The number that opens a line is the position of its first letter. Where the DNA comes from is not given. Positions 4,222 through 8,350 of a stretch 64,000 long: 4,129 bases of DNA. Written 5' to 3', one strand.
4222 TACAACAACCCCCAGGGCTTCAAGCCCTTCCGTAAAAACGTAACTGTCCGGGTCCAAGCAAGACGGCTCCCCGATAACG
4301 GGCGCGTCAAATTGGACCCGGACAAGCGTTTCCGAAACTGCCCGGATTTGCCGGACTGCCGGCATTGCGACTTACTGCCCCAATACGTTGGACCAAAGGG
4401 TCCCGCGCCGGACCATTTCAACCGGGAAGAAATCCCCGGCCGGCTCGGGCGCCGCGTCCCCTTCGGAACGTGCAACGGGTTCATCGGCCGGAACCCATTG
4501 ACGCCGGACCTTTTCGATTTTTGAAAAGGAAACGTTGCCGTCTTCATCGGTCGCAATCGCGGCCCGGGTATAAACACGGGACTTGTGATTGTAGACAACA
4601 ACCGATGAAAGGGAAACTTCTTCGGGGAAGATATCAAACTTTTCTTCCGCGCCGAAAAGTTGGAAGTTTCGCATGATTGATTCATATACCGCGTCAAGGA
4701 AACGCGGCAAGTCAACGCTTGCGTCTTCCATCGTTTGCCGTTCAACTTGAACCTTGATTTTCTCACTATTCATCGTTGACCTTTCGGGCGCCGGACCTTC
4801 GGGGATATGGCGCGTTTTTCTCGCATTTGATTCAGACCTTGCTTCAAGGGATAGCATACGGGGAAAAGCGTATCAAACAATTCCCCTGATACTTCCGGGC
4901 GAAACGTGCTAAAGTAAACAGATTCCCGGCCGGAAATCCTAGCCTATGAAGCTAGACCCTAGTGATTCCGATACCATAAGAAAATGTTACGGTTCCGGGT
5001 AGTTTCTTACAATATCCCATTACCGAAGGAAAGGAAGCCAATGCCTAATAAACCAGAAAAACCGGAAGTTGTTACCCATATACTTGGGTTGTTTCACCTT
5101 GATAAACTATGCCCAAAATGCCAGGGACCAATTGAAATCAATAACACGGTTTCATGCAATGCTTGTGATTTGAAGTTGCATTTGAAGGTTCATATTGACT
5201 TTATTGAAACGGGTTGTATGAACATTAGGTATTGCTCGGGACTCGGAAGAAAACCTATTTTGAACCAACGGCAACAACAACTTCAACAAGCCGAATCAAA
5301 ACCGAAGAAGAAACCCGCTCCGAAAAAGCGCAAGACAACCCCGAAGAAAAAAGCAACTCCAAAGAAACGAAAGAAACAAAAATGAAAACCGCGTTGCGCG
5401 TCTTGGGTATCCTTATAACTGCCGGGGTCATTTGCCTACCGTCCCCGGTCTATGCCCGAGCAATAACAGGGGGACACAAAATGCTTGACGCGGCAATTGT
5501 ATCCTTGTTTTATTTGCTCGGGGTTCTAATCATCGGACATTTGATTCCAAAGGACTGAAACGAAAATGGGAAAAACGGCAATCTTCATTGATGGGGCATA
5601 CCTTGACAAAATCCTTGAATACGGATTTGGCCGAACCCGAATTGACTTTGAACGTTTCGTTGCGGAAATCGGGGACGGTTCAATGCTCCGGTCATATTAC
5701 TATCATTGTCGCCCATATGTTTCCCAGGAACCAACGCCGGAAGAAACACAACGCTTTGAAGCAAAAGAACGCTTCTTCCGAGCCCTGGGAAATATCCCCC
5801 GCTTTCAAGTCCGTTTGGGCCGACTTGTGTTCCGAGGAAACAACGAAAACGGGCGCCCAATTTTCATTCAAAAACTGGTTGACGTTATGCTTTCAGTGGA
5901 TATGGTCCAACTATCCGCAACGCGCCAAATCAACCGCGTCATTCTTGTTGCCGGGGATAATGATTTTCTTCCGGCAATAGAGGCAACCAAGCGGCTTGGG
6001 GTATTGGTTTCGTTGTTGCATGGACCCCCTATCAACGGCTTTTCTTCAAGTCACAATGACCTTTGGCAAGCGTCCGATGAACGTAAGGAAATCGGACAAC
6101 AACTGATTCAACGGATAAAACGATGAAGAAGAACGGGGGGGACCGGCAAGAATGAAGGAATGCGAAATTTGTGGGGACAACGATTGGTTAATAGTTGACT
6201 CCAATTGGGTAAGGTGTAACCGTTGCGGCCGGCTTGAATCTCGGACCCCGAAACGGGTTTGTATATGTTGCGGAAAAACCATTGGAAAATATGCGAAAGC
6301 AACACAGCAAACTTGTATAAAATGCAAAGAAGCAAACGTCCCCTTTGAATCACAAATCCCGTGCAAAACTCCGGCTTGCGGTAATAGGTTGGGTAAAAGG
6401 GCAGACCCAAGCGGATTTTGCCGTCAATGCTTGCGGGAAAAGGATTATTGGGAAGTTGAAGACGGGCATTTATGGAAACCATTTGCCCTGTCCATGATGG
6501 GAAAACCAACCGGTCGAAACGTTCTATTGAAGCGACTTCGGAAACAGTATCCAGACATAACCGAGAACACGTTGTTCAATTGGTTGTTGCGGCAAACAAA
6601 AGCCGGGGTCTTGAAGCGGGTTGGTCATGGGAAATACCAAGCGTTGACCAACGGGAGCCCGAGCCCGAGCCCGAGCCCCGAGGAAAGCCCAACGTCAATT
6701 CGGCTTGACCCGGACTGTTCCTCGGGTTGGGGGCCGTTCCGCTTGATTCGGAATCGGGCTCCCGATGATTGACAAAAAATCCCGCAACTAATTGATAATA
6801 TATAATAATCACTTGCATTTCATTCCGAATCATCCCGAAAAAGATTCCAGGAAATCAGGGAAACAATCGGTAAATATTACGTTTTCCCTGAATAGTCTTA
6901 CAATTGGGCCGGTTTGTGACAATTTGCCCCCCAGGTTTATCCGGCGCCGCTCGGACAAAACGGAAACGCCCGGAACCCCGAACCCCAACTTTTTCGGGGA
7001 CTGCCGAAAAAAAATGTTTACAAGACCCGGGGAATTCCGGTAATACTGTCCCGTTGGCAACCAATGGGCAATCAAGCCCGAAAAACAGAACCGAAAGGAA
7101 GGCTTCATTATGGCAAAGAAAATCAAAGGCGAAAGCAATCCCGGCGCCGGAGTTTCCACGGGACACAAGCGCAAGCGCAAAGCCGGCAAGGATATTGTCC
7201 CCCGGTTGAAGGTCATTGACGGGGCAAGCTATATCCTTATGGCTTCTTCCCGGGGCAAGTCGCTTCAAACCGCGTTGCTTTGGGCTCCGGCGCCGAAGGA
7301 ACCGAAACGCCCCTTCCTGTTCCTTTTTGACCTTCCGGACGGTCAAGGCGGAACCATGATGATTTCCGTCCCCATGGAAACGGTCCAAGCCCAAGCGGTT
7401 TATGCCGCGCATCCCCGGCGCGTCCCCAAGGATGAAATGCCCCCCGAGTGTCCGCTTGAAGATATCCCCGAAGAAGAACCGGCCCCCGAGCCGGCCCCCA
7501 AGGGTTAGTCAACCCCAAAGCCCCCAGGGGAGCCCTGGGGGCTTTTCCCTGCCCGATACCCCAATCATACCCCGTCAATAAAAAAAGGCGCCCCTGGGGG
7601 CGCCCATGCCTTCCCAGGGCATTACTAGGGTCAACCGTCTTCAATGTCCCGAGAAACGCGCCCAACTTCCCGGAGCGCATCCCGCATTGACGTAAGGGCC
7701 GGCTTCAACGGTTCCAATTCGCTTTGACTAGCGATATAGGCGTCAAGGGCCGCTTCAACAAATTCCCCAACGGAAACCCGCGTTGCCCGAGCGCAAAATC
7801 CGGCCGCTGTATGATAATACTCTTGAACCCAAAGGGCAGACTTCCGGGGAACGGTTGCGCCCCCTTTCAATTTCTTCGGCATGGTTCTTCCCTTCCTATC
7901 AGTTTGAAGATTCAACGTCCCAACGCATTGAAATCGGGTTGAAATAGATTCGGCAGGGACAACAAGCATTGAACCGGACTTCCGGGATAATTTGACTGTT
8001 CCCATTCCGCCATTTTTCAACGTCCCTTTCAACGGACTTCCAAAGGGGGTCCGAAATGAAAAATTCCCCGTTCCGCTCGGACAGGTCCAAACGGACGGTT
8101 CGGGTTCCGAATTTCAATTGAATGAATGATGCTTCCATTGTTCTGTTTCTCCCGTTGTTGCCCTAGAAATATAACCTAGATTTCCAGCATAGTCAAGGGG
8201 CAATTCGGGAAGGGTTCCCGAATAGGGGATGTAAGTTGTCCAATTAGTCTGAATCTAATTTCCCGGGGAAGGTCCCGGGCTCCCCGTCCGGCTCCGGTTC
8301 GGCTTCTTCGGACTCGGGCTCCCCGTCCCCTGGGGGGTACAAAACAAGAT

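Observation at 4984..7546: Opposite-strand accessory island: NYN nuclease next to a zinc-ribbon/wHTH protein, with its own terminator and at least one internal promoter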

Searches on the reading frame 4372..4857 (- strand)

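Call 3: search_protein_families(library=pfam, proteins=[window:4372-4857:-], max_evalue=1)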
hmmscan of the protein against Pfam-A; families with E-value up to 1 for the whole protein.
window:4372-4857:- (161 aa): 2 families
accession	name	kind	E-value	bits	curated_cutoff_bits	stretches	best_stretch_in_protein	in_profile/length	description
PF20164.4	GspA_SrpA_N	-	0.11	13.3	27.4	1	86-114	77-107/117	GspA/SrpA SigLec-like domain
PF17802.7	SpaA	-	0.2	12.3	23.1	0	89-115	24-50/91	Prealbumin-like fold domain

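Call 4: search_protein_families(library=phrogs, proteins=[window:4372-4857:-], max_evalue=0.1)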
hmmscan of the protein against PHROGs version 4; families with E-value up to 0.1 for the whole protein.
window:4372-4857:- (161 aa): 0 families

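Call 51: search_protein_families(library=ncbifam, proteins=[window:4372-4857:-], max_evalue=0.1)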
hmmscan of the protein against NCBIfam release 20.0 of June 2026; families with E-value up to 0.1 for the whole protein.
window:4372-4857:- (161 aa): 2 families
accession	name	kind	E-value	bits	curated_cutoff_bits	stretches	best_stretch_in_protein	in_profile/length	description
TIGR00189.1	tesB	equivalog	0.03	13.8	292.85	1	4-107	100-192/282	acyl-CoA thioesterase II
NF003617.0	PRK05261.1-2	subfamily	0.087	10.6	1143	0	31-108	388-458/797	phosphoketolase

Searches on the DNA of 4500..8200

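Call 50: search_rna_families(source=window, start=4500, end=8200, threshold=evalue, max_evalue=1)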
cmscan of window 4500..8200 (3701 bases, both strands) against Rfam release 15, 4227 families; matches with E-value up to 1: 2.
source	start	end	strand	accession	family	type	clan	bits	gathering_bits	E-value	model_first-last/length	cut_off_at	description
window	7580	7634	-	RF02871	ncS54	Gene; sRNA;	-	19.5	43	0.45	1-79/79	no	Burkholderia sRNA 54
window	7470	7547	+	RF02760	sR035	Gene; sRNA;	-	17.1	233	0.17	1-206/206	no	sR035 sRNA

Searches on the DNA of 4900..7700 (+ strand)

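Call 10: search_dna_similar(query=window:4900-7700:+, collection=phages, mode=distant)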
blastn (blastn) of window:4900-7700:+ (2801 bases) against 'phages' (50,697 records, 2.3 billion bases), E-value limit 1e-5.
No match.

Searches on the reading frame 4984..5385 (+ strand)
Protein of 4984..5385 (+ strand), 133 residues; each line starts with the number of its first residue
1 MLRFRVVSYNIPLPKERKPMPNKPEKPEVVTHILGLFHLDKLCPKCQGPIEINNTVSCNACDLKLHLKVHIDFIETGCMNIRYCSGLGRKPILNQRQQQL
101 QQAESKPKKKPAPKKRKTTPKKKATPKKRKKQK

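Call 3: search_protein_families(library=pfam, proteins=[window:4984-5385:+], max_evalue=1)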
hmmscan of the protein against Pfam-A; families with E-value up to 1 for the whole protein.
window:4984-5385:+ (133 aa): 4 families
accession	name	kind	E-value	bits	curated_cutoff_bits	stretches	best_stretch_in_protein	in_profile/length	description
PF00684.25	DnaJ_CXXCXGXG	-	0.018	15.7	32.7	1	32-62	33-62/65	DnaJ central domain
PF00628.35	PHD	-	0.11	12.9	24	1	43-68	1-26/47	PHD-finger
PF00130.28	C1_1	-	0.11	12.8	26.5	1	41-68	12-41/53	Phorbol esters/diacylglycerol binding domain (C1 domain)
PF24626.1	SH3_Tf2-1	-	0.17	12.5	30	1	40-68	18-46/64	Tf2-1-like, SH3 domain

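Call 4: search_protein_families(library=phrogs, proteins=[window:4984-5385:+], max_evalue=0.1)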
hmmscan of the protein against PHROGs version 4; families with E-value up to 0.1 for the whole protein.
window:4984-5385:+ (133 aa): 0 families

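Call 5: search_protein_families(library=padloc, proteins=[window:4984-5385:+], max_evalue=1)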
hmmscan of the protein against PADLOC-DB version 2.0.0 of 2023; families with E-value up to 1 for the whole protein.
window:4984-5385:+ (133 aa): 0 families

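Call 51: search_protein_families(library=ncbifam, proteins=[window:5041-5385:+], max_evalue=0.1)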
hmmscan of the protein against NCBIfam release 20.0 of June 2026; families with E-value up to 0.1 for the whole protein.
window:5041-5385:+ (114 aa): 1 family
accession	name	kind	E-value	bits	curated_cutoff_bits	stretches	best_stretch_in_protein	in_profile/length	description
NF058604.1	RtpA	equivalog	0.0077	16.3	65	1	19-44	7-31/50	anti-TRAP protein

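Call 98: search_protein_families(library=phrogs, proteins=[window:5041-5385:+], max_evalue=0.01)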
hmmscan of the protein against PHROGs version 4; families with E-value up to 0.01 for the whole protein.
window:5041-5385:+ (114 aa): 0 families
